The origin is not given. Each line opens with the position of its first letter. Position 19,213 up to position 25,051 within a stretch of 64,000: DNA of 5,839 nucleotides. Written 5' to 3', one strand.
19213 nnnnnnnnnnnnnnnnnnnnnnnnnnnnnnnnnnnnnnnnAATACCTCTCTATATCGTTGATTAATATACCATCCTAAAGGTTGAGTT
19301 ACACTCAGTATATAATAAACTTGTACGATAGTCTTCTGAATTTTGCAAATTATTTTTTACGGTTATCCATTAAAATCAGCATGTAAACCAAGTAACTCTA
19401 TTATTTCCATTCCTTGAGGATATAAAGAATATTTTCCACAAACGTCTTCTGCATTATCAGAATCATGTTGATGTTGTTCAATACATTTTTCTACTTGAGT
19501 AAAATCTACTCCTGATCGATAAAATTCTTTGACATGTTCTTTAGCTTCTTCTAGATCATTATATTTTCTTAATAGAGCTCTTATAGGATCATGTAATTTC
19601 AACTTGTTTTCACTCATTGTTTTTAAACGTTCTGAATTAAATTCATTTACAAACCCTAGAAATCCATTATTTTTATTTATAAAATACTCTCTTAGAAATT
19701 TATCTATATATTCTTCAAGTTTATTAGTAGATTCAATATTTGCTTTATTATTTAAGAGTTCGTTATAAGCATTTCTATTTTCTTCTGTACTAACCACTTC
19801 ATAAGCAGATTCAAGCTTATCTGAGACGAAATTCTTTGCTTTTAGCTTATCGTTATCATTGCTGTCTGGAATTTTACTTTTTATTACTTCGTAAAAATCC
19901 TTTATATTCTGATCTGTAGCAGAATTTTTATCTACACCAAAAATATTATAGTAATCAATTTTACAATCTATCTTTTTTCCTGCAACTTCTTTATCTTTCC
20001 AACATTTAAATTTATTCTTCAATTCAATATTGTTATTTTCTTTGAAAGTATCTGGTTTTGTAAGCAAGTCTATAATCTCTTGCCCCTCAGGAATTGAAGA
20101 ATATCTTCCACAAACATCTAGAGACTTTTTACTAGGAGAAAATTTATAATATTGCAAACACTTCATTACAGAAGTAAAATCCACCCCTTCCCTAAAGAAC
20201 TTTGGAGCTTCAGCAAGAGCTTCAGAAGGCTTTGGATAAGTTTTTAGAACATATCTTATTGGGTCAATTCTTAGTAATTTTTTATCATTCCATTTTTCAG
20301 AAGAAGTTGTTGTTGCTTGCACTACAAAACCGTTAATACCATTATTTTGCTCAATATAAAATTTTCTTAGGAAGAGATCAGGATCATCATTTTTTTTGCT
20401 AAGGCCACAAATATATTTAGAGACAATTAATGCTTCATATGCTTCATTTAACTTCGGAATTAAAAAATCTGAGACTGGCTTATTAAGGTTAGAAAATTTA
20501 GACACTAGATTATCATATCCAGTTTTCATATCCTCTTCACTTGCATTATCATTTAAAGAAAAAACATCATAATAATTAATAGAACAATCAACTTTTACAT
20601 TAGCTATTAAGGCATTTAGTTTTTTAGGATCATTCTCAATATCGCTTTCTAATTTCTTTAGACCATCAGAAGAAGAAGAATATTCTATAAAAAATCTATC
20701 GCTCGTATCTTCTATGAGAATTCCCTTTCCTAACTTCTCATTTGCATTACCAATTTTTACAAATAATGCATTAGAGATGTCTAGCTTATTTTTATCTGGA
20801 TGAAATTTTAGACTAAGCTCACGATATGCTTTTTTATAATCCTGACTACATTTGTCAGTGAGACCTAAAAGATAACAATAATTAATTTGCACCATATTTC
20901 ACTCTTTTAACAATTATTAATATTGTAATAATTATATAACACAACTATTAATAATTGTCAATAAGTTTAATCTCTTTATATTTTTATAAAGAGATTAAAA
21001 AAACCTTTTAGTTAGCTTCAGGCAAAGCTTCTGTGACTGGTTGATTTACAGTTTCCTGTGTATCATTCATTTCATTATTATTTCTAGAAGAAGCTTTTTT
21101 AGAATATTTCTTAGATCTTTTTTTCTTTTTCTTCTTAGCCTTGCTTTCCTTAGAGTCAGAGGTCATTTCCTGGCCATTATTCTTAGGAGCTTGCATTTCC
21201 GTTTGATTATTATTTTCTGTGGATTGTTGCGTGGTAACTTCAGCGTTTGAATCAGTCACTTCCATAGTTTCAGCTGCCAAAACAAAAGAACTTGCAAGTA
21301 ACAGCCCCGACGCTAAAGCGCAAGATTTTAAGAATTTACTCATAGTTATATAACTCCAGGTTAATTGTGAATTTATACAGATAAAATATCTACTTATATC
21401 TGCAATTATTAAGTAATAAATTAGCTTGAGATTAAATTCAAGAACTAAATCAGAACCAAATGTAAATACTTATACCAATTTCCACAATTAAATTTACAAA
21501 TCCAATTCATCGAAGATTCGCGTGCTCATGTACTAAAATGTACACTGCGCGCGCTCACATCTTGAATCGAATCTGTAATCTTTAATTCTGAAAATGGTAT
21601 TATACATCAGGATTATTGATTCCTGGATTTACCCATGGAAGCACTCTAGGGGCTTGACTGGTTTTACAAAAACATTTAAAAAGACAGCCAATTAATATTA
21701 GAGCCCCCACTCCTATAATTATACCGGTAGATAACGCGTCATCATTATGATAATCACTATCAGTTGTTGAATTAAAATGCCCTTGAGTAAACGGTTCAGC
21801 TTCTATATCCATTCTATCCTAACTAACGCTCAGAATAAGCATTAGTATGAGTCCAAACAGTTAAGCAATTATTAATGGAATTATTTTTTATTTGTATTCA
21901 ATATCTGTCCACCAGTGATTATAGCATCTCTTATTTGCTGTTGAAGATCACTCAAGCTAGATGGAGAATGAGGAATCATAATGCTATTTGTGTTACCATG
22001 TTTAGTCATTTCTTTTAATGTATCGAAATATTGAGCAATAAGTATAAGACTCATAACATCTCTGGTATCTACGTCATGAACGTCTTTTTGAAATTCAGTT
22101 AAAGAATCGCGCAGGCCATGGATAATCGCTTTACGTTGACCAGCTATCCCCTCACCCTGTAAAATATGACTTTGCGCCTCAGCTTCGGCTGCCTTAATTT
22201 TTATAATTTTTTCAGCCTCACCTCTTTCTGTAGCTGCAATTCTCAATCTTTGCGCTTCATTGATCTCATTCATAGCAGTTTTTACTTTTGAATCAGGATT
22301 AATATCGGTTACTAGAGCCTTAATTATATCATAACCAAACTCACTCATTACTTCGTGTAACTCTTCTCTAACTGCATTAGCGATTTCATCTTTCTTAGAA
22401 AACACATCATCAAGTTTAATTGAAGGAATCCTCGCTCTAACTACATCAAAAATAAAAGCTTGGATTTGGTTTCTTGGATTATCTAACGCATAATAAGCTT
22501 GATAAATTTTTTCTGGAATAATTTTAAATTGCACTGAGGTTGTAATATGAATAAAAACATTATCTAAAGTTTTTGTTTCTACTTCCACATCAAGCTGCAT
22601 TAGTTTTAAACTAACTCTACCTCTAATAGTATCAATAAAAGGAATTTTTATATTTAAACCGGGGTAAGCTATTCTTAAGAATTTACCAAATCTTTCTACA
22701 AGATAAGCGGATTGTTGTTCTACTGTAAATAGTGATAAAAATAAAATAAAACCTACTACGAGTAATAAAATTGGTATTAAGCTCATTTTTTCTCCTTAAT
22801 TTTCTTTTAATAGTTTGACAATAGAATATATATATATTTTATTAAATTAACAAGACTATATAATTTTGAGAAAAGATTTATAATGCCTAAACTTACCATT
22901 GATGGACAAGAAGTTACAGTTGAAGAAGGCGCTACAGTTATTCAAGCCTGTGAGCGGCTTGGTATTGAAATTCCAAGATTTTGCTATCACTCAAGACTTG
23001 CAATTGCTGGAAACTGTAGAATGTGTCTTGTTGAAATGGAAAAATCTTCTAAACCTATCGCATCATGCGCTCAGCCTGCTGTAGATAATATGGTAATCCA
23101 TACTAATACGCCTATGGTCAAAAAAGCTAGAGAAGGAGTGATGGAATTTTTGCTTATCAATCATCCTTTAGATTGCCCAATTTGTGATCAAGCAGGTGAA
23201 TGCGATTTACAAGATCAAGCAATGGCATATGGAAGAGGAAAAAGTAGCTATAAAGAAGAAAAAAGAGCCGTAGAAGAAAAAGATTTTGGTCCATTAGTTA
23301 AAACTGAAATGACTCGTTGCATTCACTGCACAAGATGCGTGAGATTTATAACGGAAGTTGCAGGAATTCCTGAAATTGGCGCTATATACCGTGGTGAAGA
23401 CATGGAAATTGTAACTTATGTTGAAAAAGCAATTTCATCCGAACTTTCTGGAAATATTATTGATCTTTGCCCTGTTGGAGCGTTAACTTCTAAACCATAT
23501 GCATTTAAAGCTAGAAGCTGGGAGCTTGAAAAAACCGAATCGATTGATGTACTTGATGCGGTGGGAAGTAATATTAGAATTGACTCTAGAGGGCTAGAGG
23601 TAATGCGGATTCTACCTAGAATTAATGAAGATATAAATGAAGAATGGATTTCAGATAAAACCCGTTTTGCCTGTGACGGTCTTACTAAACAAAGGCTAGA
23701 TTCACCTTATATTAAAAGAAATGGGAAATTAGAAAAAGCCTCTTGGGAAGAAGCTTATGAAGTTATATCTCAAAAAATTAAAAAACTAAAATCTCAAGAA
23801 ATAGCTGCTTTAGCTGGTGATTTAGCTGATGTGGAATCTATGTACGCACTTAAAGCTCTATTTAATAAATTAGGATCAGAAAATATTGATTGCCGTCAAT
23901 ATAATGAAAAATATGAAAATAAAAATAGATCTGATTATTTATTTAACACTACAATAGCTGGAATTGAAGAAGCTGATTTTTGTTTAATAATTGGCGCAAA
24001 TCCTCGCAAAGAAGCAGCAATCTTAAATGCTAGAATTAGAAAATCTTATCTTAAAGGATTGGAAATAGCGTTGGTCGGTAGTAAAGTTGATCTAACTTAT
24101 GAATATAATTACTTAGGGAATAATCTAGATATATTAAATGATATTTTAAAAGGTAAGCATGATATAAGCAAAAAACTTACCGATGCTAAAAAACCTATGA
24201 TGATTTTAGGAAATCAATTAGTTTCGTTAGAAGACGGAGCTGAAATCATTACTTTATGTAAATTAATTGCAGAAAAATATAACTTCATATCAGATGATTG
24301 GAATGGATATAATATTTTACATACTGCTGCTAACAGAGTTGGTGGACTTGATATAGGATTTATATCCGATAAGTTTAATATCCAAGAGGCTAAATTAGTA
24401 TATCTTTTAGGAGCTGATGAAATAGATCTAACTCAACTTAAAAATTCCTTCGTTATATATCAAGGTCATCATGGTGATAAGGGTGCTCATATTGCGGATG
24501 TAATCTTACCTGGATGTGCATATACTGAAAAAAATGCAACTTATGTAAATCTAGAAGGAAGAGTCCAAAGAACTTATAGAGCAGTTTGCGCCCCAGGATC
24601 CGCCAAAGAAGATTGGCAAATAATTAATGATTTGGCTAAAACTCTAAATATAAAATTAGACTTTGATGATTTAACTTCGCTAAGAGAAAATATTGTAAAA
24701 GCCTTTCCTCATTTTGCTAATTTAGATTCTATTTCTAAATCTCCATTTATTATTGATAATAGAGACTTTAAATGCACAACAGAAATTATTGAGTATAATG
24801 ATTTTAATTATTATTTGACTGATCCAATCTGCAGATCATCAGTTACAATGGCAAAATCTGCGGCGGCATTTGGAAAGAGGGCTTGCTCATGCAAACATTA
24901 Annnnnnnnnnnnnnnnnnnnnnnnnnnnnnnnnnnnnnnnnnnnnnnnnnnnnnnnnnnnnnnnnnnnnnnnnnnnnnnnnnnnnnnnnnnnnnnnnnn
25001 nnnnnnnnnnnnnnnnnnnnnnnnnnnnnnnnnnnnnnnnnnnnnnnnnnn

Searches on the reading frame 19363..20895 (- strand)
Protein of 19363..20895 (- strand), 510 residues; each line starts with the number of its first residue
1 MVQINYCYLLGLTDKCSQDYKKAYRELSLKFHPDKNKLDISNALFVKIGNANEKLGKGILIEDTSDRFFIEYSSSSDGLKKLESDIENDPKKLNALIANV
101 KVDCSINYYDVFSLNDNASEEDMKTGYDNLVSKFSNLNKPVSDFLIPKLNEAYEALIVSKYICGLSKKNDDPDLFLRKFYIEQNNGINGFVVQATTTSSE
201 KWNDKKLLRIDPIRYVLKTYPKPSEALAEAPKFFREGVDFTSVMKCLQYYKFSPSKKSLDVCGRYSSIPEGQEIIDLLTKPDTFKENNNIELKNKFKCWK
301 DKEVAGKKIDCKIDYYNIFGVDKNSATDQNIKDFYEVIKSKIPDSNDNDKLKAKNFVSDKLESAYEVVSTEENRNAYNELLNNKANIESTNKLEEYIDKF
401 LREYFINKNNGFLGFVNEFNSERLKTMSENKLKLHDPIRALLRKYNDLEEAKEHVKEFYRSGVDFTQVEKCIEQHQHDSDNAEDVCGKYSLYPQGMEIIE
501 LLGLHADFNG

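Call 14: search_protein_families(library=pfam, proteins=[window:19363-20895:-], max_evalue=0.001)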
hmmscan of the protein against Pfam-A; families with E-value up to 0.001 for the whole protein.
window:19363-20895:- (510 aa): 1 family
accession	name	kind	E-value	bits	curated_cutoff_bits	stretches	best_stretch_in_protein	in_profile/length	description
PF00226.36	DnaJ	-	2.7e-20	72.7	27.8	2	314-378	1-63/63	DnaJ domain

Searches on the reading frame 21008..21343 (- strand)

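Call 55: search_protein_families(library=pfam, proteins=[window:21008-21343:-], max_evalue=1)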
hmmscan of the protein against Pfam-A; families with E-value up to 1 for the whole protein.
window:21008-21343:- (111 aa): 14 families
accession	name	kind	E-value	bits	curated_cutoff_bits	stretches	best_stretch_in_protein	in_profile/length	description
PF06375.16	AP3D1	-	0.00035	21.1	28.2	1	45-109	63-130/156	AP-3 complex subunit delta-1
PF17720.7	RLIG1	-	0.023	14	25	1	21-91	34-104/324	RNA ligase 1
PF21827.1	New_glue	-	0.033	14.4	31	1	15-90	16-87/94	New glue protein family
PF15862.10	Coilin_N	-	0.038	14.3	32.9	1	24-96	61-137/139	Coilin N-terminus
PF10009.15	DUF2252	-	0.1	12.1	22.3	1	16-100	85-174/392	Uncharacterized protein conserved in bacteria (DUF2252)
PF22251.1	PFF1_TM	-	0.19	11.6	32.3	1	25-104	130-208/300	Vacuolar membrane protease, transmembrane domain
PF22770.2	POP1_C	-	0.27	11.9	24.3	1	37-98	41-100/174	POP1 C-terminal domain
PF16962.11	ABC_export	-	0.4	9.5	29.7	1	2-85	242-319/531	Putative ABC exporter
PF08158.18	SDA1_HEAT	-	0.45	9.9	26.4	1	19-96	158-234/364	SDA1, HEAT repeat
PF24871.1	Piezo_TM1-24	-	0.45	9.3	28.8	1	14-93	293-373/682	Piezo TM1-24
PF08496.15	Peptidase_S49_N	-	0.56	10.7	27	1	19-91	13-84/147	Peptidase family S49 N-terminal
PF02487.23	CLN3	-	0.58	9.6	31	1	12-84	155-220/395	CLN3 protein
PF01080.22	Presenilin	-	0.75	8.9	34.3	1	28-97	228-295/408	Presenilin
PF14571.11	Di19_C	-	0.98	10.4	29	1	12-72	30-91/102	Stress-induced protein Di19, C-terminal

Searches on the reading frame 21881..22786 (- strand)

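Call 11: search_protein_families(library=pfam, proteins=[window:21881-22786:-], max_evalue=0.001)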
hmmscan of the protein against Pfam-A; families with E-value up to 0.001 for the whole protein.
window:21881-22786:- (301 aa): 1 family
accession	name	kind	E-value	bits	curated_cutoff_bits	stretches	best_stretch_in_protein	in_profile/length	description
PF01145.31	Band_7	-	1.4e-33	116.9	23.6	1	21-193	2-176/176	SPFH domain / Band 7 family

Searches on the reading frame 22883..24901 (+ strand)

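Call 11: search_protein_families(library=pfam, proteins=[window:22883-24901:+], max_evalue=0.001)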
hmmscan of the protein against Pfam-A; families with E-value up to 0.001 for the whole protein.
window:22883-24901:+ (672 aa): 7 families
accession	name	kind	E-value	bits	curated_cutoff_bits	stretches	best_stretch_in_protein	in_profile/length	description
PF00384.28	Molybdopterin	-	9.9e-105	350.9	24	1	271-586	1-352/353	Molybdopterin oxidoreductase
PF22117.2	Fer4_Nqo3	-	4.2e-34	117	27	1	136-202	1-67/67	NADH-quinone oxidoreductase subunit 3, ferredoxin-like domain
PF22151.2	Fer4_NDSU1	-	1.8e-31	107.8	23.8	1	215-265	1-51/51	NADH-ubiquinone oxidoreductase NDSU1/NuoG-like, 4Fe-4S domain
PF13510.11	Fer2_4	-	8.9e-20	71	22.8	1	4-76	6-81/82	2Fe-2S iron-sulfur cluster binding domain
PF10588.14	NADH-G_4Fe-4S_3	-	9.6e-18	63.9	27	1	83-120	1-38/40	NADH-ubiquinone oxidoreductase-G iron-sulfur binding region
PF00111.32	Fer2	-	9.5e-09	35.5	21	1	5-55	2-50/77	2Fe-2S iron-sulfur cluster binding domain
PF09326.16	NADH_dhqG_C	-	1.5e-06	29.2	25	1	642-658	34-50/51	NADH-ubiquinone oxidoreductase subunit G, C-terminal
